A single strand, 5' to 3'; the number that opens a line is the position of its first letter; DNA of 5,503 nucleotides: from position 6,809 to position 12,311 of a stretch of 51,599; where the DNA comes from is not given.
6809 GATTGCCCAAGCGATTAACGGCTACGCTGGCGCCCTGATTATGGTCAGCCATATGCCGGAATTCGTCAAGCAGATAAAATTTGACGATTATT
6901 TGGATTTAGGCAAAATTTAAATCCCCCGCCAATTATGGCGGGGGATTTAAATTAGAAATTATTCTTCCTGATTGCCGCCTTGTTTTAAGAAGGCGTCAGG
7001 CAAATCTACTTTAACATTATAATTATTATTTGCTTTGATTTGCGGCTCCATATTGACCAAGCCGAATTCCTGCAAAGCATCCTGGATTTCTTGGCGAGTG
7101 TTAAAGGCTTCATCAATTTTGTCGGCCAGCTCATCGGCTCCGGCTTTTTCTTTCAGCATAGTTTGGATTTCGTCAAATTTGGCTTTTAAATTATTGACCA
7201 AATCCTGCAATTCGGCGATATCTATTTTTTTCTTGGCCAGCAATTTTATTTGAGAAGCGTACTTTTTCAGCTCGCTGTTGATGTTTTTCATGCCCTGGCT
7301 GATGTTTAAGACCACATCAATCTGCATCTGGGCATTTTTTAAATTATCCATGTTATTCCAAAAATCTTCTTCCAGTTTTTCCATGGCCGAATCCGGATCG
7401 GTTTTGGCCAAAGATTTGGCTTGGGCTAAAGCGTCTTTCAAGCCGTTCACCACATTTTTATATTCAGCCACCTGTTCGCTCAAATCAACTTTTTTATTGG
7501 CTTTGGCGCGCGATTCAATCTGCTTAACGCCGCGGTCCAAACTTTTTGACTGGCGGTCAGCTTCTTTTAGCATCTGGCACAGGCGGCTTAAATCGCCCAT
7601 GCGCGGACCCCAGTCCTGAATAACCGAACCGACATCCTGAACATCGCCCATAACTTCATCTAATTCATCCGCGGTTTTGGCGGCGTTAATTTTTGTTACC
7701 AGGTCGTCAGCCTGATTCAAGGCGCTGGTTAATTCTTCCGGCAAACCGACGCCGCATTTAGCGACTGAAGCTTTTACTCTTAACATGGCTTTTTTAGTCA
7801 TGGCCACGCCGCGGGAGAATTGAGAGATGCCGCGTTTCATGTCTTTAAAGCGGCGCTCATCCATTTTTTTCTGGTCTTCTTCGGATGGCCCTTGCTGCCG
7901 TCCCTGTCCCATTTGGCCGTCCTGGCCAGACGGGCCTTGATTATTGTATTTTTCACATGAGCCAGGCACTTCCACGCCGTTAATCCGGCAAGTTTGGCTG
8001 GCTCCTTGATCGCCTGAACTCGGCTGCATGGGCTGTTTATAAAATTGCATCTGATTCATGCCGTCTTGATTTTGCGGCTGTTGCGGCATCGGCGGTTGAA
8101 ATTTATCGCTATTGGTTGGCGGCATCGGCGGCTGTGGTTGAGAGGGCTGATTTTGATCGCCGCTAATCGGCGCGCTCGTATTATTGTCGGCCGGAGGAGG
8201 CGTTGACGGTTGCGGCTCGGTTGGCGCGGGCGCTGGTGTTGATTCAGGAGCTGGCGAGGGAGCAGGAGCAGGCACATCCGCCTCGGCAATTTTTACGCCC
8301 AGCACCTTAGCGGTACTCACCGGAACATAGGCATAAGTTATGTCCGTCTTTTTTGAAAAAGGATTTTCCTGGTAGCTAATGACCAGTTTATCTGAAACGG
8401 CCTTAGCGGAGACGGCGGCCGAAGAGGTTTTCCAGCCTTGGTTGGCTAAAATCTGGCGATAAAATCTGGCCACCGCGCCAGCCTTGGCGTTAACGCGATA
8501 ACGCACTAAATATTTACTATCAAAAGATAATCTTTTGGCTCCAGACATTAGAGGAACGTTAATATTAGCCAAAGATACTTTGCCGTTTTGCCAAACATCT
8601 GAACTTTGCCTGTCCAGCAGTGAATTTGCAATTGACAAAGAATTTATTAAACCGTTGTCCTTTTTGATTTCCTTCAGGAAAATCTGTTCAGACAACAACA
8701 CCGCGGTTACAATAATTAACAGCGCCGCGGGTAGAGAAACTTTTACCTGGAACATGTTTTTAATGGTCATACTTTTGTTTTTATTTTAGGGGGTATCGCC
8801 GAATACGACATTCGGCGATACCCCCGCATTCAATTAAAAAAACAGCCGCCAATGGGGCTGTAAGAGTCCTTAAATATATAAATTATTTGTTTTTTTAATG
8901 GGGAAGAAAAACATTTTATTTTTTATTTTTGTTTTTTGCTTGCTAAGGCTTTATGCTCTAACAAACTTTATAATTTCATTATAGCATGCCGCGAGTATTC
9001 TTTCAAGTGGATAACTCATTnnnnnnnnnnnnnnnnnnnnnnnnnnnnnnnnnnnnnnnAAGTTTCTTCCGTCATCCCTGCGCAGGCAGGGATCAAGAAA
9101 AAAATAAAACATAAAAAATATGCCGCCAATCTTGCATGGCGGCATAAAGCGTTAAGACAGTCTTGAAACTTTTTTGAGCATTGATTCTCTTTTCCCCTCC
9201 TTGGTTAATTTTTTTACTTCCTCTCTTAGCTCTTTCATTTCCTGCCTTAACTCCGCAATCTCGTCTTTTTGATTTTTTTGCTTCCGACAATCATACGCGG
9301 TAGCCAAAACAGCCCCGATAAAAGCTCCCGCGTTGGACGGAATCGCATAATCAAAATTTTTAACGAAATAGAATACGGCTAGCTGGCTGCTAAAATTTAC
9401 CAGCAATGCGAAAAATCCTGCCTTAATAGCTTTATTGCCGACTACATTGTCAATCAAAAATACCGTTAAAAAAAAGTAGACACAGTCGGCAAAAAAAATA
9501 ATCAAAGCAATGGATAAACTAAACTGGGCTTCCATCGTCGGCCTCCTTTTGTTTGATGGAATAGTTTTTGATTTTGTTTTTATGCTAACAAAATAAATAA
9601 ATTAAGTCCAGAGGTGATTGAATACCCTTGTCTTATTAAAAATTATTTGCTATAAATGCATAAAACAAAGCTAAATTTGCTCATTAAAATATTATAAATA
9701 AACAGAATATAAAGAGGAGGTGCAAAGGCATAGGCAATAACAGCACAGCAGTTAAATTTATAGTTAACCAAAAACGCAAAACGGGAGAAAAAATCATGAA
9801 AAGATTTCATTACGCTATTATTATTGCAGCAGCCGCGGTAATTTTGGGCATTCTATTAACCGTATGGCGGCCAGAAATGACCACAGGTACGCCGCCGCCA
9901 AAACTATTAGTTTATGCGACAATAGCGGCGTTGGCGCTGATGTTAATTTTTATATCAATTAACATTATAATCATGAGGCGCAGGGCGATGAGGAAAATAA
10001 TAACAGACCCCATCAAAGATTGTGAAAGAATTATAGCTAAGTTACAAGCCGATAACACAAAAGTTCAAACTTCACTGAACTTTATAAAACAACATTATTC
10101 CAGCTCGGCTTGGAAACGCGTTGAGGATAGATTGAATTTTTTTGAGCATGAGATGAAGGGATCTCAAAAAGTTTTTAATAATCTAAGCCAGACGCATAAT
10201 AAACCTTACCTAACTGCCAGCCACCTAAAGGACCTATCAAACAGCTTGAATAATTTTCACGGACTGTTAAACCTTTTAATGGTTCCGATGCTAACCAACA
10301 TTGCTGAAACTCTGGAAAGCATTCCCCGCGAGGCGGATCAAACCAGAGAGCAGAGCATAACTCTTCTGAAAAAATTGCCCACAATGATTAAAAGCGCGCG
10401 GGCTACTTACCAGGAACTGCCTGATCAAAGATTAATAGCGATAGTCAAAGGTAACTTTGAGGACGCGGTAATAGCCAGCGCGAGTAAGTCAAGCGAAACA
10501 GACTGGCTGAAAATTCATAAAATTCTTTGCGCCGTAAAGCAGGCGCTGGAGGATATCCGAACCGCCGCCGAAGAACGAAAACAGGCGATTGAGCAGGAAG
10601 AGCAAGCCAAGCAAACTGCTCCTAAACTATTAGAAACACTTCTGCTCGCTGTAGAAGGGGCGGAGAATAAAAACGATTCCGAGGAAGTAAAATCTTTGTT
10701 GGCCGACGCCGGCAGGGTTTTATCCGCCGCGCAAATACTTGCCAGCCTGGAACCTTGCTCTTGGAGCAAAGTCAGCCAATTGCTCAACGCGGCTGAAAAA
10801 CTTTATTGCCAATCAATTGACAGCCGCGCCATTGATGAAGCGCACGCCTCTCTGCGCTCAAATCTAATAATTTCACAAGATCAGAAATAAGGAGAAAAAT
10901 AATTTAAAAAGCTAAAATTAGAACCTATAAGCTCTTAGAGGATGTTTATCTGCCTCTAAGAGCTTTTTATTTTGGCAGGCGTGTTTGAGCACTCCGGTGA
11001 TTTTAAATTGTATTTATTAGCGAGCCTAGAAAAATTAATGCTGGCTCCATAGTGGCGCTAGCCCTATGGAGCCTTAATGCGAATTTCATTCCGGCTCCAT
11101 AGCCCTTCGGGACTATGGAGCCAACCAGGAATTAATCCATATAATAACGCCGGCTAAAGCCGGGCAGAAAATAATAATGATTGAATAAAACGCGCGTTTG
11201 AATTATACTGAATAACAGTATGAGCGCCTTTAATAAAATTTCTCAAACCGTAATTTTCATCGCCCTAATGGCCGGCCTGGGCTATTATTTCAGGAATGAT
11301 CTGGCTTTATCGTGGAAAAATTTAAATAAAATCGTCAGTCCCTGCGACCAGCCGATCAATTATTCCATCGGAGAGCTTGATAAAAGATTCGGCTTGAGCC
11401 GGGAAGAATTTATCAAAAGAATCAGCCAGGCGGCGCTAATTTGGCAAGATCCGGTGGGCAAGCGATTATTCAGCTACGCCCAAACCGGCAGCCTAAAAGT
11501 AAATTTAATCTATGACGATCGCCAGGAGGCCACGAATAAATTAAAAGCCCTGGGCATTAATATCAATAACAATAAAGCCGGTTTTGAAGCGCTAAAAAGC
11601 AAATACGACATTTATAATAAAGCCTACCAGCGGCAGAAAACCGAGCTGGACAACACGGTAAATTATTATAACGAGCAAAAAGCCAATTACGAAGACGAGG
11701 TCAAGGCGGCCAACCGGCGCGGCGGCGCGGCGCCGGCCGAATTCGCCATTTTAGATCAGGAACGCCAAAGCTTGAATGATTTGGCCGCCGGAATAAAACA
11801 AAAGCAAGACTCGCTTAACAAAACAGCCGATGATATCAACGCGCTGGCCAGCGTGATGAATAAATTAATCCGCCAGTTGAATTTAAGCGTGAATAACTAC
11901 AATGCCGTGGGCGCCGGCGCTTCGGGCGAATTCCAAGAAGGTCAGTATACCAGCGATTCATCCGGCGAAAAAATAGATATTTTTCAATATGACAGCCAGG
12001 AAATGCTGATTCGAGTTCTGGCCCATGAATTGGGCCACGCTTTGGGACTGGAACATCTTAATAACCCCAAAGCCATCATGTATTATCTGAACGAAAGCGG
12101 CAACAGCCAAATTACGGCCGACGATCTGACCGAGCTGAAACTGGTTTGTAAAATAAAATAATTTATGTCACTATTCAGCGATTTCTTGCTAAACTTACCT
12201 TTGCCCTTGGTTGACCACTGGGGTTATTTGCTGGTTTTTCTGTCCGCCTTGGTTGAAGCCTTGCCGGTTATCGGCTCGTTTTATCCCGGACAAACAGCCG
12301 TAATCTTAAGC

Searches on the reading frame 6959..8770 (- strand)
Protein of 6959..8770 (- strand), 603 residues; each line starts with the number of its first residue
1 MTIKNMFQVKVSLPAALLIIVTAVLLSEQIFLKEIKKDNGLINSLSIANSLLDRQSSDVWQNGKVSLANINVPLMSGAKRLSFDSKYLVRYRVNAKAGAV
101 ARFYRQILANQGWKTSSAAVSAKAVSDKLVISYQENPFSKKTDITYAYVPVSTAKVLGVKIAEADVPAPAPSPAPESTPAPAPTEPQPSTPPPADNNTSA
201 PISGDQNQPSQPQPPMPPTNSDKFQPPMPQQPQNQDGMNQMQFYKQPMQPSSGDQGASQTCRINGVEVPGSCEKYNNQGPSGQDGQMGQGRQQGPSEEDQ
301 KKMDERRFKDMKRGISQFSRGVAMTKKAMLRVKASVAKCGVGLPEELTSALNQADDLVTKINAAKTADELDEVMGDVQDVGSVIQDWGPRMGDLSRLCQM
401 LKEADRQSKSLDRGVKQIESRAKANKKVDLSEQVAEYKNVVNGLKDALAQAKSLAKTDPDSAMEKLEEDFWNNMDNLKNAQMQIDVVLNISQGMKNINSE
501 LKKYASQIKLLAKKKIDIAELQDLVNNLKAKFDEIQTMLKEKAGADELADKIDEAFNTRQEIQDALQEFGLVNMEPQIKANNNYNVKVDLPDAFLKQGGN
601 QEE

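Call 8: search_protein_families(library=pfam, proteins=[window:6959-8770:-], max_evalue=0.001)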
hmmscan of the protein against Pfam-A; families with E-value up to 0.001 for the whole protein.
window:6959-8770:- (603 aa): 0 families

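Call 58: search_protein_families(library=pfam, proteins=[window:6959-8770:-], max_evalue=5)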
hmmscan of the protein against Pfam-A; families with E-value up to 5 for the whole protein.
window:6959-8770:- (603 aa): 18 families
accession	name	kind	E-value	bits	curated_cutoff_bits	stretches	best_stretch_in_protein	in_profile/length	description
PF20072.4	DUF6468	-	0.0055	17.2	26.9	1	310-366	7-63/76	Domain of unknown function (DUF6468)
PF20663.3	COG4_N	-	0.026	15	27.3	1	393-450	17-75/107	Conserved oligomeric Golgi complex subunit 4, N-terminal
PF06103.16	DUF948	-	0.048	14.3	37.2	1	324-386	19-86/89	Bacterial protein of unknown function (DUF948)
PF10232.14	Med8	-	0.14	12.1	28.3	1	417-486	123-184/231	Mediator of RNA polymerase II transcription complex subunit 8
PF22944.1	DGKD_4H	-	0.18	12.6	27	1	513-557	60-103/120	Diacylglycerol kinase delta, helical domain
PF03233.18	Cauli_AT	-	0.22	11.9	24.8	1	444-534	70-160/163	Aphid transmission protein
PF23338.1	PTHB1_hp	-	0.25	12.2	27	1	477-563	4-86/104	PTHB1 hairpin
PF10805.13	DUF2730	-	0.35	11.4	24.9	0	349-404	44-99/102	Protein of unknown function (DUF2730)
PF25481.1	Nucleoprot-TPR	-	0.38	11.2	27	0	495-541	25-72/80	Nucleoprotein TPR-like domain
PF05615.18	THOC7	-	0.44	11.3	28.7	1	445-564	26-134/136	Tho complex subunit 7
PF05531.17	NPV_P10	-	1.1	10.3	29.8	0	516-567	11-66/75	Nucleopolyhedrovirus P10 protein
PF09457.15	RBD-FIP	-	1.7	9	23.3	0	487-508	5-26/41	FIP domain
PF12325.13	TMF_TATA_bd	-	1.9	9.1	29.1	1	488-544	36-92/115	TATA element modulatory factor 1 TATA binding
PF23735.1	KIF9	-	2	9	31.9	1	425-531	22-122/140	Kinesin-like protein KIF9 domain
PF05478.16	Prominin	-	2.3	6.6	34.3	0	390-570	237-413/799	Prominin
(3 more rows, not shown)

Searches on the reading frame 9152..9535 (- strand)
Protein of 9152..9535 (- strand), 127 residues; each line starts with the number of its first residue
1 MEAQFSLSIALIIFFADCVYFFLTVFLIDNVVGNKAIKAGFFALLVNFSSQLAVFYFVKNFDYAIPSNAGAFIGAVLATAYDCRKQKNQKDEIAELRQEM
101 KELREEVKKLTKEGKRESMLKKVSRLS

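Call 75: search_protein_families(library=pfam, proteins=[window:9152-9535:-], max_evalue=0.001)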
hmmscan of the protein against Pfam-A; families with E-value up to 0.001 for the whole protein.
window:9152-9535:- (127 aa): 1 family
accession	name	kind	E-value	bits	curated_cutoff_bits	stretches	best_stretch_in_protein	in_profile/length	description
PF04977.20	DivIC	-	0.00074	19.7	28.9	1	85-123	18-60/80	Septum formation initiator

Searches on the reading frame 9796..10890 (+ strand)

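Call 8: search_protein_families(library=pfam, proteins=[window:9796-10890:+], max_evalue=0.001)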
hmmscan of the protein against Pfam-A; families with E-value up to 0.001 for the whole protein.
window:9796-10890:+ (364 aa): 0 families

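Call 58: search_protein_families(library=pfam, proteins=[window:9796-10890:+], max_evalue=5)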
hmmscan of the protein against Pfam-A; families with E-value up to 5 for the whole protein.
window:9796-10890:+ (364 aa): 10 families
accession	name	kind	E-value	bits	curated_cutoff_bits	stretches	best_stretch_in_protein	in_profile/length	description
PF05425.18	CopD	-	0.036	14.9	32.1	1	3-66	6-72/105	Copper resistance protein D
PF24564.1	DUF7605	-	0.037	14.4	27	1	104-221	60-177/183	Domain of unknown function (DUF7605)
PF02123.21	RdRP_4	-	0.038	13.3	22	1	222-349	59-182/465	Viral RNA-directed RNA-polymerase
PF23742.1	VBS_C3G9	-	0.068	13.7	27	1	225-311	21-108/120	C3G9 VBS-like domain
PF18172.6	LepB_GAP_N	-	0.074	13.3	27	1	219-302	113-187/188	LepB GAP domain N-terminal subdomain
PF25525.1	Ubiquitin_PRKD1_N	-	0.1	13.3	27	1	91-123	29-61/85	Serine/threonine-protein kinase D1-like, ubiquitin-like domain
PF23067.1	MG280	-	0.17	11.8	27.4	1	221-300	59-136/259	Uncharacterised protein MG280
PF13720.11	Acetyltransf_11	-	0.37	11.7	24.5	1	53-121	16-79/82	Udp N-acetylglucosamine O-acyltransferase; Domain 2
PF03792.18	PBC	-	1.6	9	25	0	69-119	78-128/181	PBC domain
PF07064.19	RIC1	-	1.7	8.6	27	0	140-198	15-73/176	RIC1 C-terminal alpha solenoid region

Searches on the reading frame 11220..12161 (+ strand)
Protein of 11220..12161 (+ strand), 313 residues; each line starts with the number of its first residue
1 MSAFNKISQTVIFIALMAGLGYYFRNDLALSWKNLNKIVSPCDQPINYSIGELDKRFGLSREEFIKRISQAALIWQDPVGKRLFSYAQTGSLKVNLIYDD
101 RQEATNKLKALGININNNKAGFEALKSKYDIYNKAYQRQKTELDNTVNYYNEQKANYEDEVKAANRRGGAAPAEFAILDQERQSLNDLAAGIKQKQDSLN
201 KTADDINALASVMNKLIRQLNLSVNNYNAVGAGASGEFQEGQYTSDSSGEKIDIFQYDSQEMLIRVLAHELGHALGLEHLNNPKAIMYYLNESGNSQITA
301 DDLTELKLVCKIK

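Call 8: search_protein_families(library=pfam, proteins=[window:11220-12161:+], max_evalue=0.001)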
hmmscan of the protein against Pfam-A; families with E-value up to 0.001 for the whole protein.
window:11220-12161:+ (313 aa): 1 family
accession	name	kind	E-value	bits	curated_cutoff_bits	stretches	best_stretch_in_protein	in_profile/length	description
PF00413.30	Peptidase_M10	-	4.4e-10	40.1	24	1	258-305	103-153/159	Matrixin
